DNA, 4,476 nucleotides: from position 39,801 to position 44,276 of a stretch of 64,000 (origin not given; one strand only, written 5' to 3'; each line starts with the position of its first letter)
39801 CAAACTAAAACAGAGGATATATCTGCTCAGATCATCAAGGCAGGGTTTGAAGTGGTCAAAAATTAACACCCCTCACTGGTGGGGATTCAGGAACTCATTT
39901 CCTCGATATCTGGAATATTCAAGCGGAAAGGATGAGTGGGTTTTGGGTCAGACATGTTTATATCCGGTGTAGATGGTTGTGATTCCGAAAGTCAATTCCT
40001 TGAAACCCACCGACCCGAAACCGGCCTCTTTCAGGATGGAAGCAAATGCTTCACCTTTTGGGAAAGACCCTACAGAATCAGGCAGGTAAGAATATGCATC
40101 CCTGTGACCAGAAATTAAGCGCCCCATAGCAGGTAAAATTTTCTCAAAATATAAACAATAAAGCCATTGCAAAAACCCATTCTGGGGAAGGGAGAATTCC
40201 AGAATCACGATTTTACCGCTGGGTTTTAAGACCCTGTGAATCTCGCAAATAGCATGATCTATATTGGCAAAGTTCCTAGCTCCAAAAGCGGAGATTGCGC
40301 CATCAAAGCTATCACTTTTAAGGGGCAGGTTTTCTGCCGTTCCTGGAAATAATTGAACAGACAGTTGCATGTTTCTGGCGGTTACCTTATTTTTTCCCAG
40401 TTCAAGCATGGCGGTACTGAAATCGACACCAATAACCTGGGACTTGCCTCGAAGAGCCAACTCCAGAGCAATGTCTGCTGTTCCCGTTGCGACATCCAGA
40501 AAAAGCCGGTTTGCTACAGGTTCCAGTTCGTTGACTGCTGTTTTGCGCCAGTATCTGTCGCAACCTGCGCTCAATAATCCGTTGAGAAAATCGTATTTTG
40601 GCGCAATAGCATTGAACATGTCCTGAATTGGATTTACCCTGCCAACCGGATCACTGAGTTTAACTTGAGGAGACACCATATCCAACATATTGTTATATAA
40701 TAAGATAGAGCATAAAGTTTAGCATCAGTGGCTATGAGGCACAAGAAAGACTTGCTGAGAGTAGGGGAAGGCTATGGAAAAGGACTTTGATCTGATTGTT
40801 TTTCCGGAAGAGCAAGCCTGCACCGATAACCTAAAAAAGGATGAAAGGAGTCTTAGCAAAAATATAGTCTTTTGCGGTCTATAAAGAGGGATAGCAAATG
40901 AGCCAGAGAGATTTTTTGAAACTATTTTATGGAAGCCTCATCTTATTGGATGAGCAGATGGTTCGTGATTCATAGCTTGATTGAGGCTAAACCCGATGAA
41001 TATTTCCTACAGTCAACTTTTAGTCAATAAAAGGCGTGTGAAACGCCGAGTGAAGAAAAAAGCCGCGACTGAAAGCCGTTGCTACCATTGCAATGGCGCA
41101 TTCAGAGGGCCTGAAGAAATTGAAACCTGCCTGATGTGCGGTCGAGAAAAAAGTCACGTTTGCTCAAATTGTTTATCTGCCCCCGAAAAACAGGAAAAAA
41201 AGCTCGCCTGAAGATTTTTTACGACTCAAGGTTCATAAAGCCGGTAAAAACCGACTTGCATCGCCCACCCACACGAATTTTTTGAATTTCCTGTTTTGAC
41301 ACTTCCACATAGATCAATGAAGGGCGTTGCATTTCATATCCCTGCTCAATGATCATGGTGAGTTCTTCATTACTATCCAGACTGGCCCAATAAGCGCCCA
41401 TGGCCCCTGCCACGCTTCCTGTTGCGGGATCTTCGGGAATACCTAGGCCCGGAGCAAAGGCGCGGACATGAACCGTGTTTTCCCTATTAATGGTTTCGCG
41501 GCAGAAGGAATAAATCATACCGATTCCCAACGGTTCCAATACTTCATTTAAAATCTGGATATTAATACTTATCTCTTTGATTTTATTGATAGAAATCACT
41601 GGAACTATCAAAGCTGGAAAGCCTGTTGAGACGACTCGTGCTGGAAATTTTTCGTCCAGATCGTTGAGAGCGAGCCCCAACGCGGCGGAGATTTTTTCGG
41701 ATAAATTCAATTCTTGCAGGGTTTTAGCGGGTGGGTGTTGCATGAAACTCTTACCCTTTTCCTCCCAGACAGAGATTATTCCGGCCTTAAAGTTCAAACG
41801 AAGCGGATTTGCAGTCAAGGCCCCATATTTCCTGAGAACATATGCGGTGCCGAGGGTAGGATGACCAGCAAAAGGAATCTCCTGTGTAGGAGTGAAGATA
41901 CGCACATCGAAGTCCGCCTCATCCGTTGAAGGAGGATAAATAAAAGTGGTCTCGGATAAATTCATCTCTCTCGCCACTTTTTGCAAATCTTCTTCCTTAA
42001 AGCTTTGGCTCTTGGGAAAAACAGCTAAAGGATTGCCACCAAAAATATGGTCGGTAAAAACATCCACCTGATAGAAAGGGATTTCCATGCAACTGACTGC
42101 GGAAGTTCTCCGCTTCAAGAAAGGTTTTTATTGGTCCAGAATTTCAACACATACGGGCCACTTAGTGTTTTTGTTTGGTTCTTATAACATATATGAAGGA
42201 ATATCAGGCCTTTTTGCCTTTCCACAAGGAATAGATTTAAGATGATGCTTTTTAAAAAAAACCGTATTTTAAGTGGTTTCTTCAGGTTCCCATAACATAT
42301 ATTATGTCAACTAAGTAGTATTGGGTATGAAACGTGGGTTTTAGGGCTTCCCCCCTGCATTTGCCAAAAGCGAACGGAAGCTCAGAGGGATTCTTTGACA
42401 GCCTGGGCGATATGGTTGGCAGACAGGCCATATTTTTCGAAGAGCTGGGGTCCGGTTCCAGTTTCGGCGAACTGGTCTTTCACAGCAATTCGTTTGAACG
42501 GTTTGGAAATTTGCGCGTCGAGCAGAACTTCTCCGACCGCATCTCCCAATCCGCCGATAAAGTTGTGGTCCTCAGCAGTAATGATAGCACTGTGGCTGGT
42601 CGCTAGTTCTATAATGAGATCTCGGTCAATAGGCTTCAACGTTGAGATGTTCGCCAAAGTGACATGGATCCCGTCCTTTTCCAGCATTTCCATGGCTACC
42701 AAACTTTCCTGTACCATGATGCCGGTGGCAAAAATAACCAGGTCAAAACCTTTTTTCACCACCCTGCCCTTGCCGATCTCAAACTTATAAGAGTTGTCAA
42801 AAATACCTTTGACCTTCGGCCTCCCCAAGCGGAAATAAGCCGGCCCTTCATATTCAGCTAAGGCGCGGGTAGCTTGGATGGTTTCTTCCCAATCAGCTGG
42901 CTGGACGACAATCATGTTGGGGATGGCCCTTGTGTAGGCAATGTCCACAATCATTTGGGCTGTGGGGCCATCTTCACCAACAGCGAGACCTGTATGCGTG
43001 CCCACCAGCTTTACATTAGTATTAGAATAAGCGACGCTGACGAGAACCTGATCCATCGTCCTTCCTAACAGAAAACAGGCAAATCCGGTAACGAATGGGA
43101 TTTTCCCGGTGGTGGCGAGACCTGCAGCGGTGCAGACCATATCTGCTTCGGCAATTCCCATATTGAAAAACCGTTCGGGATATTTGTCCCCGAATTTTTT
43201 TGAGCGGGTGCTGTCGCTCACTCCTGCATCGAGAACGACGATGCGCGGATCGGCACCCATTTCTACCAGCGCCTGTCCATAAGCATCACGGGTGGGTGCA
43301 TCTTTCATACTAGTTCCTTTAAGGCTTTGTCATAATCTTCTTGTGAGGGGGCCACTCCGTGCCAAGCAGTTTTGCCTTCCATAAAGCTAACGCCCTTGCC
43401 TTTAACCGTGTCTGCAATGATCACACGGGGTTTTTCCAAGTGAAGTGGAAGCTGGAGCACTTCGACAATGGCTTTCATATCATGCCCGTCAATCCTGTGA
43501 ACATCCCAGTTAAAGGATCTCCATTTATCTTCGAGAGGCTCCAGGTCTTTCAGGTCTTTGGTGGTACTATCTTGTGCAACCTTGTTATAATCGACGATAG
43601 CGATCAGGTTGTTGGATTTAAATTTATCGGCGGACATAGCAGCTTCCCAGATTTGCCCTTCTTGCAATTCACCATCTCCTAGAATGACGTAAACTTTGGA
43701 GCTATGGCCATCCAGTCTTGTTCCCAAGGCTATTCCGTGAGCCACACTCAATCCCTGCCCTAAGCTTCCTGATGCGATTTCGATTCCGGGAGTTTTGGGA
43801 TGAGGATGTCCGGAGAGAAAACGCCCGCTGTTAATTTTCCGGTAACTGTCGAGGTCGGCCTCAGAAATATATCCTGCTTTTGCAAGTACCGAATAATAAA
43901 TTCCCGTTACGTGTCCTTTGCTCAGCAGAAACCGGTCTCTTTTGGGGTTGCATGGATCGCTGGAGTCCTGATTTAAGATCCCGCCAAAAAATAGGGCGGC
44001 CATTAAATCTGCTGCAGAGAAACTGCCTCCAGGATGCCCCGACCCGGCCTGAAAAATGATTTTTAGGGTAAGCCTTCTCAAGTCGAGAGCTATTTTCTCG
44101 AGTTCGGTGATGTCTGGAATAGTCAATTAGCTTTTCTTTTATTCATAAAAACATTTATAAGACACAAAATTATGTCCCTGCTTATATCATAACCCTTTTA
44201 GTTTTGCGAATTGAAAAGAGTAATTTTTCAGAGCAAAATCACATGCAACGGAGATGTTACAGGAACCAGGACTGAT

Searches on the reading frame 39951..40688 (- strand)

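Call 46: search_protein_families(library=pfam, proteins=[window:39951-40688:-], max_evalue=0.00001)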
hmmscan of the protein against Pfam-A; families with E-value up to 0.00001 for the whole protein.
window:39951-40688:- (246 aa): 6 families
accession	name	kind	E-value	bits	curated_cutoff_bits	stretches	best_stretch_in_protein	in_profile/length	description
PF01209.24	Ubie_methyltran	-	7.9e-58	196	20.1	1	21-244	9-233/233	ubiE/COQ5 methyltransferase family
PF08241.18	Methyltransf_11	-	2.1e-19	70.4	21.2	1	64-162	1-95/95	Methyltransferase domain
PF13649.12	Methyltransf_25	-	3.9e-18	66.4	27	1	64-158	2-97/97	Methyltransferase domain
PF13847.12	Methyltransf_31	-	1.1e-13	51.5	27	1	63-166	7-113/145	Methyltransferase domain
PF08242.18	Methyltransf_12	-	2.2e-07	32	30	1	64-160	1-98/98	Methyltransferase domain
PF13489.12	Methyltransf_23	-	2.9e-06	27.6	27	1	60-224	23-159/164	Methyltransferase domain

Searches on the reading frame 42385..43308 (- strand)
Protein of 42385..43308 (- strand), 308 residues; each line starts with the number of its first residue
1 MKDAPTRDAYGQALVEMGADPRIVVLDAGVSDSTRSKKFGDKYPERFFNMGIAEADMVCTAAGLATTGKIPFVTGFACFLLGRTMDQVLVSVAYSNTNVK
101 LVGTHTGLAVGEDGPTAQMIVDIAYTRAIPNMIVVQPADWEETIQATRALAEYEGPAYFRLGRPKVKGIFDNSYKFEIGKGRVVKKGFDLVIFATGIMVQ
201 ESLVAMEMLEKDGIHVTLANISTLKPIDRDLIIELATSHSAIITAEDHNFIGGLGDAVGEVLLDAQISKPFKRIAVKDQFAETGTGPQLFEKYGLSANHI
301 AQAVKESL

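Call 46: search_protein_families(library=pfam, proteins=[window:42385-43308:-], max_evalue=0.00001)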
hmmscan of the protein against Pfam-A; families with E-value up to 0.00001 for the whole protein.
window:42385-43308:- (308 aa): 2 families
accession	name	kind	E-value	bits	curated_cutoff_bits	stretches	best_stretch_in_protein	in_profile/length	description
PF02779.29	Transket_pyr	-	2.6e-37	128.6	27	1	5-166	4-172/174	Transketolase, pyrimidine binding domain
PF02780.25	Transketolase_C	-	4.2e-28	98.2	25.9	1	179-300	1-124/124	Transketolase, C-terminal domain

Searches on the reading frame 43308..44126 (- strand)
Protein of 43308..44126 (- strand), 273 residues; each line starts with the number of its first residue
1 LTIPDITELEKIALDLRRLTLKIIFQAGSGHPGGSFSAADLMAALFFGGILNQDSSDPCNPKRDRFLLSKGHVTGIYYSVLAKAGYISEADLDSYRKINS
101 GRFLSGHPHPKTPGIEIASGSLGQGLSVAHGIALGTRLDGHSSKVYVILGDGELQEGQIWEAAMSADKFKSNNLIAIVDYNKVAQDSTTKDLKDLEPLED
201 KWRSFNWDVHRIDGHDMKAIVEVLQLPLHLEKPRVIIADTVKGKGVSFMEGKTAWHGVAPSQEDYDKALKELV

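Call 46: search_protein_families(library=pfam, proteins=[window:43308-44126:-], max_evalue=0.00001)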
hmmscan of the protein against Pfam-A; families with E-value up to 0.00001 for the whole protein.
window:43308-44126:- (273 aa): 3 families
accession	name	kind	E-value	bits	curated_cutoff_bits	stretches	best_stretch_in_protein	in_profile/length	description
PF00456.26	Transketolase_N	-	2.7e-45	155.2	22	1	13-267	6-270/334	Transketolase, thiamine diphosphate binding domain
PF13292.11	DXP_synthase_N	-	4.9e-10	39.6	21.2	1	8-186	17-176/274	1-deoxy-D-xylulose-5-phosphate synthase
PF00676.26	E1_dh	-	3.4e-07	30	22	1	105-223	86-203/300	Dehydrogenase E1 component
